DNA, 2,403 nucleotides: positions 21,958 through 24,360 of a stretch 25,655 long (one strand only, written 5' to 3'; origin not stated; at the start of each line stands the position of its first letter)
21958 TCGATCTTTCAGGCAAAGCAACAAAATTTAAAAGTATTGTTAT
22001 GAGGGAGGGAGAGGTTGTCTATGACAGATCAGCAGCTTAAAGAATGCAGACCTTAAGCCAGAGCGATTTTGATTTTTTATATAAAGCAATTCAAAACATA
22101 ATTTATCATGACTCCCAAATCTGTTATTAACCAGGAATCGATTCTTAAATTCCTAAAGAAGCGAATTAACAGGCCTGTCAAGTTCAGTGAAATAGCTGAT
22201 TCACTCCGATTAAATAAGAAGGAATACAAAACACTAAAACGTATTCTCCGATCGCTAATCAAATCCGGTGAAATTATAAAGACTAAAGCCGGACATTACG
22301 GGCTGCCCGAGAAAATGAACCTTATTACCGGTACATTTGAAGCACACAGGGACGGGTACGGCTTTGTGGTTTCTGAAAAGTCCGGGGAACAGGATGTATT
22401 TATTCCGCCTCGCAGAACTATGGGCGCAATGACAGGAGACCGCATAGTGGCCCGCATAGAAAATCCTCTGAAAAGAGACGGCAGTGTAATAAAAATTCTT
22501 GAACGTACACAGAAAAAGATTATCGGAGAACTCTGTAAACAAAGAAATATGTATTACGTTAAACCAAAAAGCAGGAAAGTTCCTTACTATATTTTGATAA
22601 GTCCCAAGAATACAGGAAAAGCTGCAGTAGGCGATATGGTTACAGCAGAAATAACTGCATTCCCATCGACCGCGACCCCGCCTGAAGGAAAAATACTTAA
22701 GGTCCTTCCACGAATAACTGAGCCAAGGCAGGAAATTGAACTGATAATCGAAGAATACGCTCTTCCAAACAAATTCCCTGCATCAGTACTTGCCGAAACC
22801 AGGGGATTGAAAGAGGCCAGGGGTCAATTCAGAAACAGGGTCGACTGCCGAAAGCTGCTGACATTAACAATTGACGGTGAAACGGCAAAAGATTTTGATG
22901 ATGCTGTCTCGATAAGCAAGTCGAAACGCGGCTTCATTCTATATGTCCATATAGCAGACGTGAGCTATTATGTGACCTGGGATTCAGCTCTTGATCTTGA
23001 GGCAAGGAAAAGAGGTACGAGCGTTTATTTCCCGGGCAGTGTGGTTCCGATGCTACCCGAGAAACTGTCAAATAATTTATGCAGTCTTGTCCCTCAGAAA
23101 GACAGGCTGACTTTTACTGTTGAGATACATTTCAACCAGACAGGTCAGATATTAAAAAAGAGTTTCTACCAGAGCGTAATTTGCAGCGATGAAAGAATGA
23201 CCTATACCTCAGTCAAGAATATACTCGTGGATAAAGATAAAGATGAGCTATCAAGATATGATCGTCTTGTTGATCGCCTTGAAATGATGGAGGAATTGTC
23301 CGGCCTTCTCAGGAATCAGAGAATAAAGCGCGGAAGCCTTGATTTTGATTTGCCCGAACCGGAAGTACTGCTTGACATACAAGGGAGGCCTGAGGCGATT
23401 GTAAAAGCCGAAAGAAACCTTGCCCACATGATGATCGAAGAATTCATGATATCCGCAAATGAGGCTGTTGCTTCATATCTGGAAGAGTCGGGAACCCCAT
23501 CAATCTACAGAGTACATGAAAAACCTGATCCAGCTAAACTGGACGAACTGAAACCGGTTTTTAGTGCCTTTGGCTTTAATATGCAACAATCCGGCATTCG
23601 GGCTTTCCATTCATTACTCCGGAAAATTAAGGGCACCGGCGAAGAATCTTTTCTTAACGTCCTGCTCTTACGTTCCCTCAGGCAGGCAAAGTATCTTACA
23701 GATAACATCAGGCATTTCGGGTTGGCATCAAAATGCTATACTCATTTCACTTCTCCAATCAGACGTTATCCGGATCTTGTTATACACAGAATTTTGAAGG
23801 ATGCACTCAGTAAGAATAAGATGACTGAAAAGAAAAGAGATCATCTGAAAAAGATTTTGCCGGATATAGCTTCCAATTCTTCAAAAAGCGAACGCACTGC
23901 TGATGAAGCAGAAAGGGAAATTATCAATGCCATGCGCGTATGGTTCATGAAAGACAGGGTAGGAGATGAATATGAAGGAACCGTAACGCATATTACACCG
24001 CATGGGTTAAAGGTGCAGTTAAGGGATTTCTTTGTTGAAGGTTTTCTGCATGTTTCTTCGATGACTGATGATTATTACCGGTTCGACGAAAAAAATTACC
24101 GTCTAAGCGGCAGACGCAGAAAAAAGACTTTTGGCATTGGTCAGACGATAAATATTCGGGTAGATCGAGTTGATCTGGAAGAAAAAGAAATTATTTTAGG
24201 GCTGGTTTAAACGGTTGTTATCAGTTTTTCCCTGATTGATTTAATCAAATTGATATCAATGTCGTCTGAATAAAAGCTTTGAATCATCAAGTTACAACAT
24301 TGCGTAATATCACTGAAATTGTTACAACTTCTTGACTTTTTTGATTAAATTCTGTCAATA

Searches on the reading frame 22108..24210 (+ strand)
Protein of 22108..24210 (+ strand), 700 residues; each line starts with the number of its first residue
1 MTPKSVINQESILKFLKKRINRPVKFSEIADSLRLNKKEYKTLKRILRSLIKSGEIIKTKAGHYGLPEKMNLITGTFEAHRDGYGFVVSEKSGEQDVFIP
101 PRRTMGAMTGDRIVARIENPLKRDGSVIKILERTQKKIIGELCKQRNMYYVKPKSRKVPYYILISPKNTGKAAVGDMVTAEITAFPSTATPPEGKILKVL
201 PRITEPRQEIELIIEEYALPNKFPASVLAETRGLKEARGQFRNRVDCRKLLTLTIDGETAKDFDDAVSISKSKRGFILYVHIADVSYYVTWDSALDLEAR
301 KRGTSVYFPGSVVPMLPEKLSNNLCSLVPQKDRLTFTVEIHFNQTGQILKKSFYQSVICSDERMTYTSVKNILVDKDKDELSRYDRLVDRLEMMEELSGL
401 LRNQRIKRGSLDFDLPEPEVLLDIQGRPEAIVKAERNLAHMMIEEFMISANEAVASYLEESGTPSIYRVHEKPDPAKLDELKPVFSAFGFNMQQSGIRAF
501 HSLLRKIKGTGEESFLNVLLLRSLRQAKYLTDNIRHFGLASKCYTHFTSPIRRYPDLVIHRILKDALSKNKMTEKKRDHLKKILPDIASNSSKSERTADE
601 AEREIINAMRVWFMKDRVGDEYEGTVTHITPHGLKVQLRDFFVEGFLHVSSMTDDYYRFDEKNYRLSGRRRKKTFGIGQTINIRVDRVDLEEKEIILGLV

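Call 28: search_protein_families(library=pfam, proteins=[window:22108-24210:+], max_evalue=0.001)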
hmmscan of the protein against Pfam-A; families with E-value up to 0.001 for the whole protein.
window:22108-24210:+ (700 aa): 7 families
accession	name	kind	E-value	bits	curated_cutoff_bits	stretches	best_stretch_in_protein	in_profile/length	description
PF00773.25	RNB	-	1.1e-113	380.2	29.3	1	244-568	1-325/326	RNB domain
PF17876.7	CSD2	-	1.1e-24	86.8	26.2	2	150-224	1-74/74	Cold shock domain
PF08206.17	OB_RNB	-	2.7e-19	69.1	24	1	75-126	1-54/58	Ribonuclease B OB domain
PF00575.29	S1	-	6.1e-13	49.4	22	1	615-698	1-72/74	S1 RNA binding domain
PF22896.3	OB_RNR_1st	-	0.00019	22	28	0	41-123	15-95/99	Ribonuclease R, OB first domain, N-terminal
PF23459.1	S1_RRP5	-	0.00056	20.9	27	0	619-665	4-49/72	RRP5 S1 domain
PF07497.18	Rho_RNA_bind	-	0.00098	19.3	27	0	74-121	2-53/73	Rho termination factor, RNA-binding domain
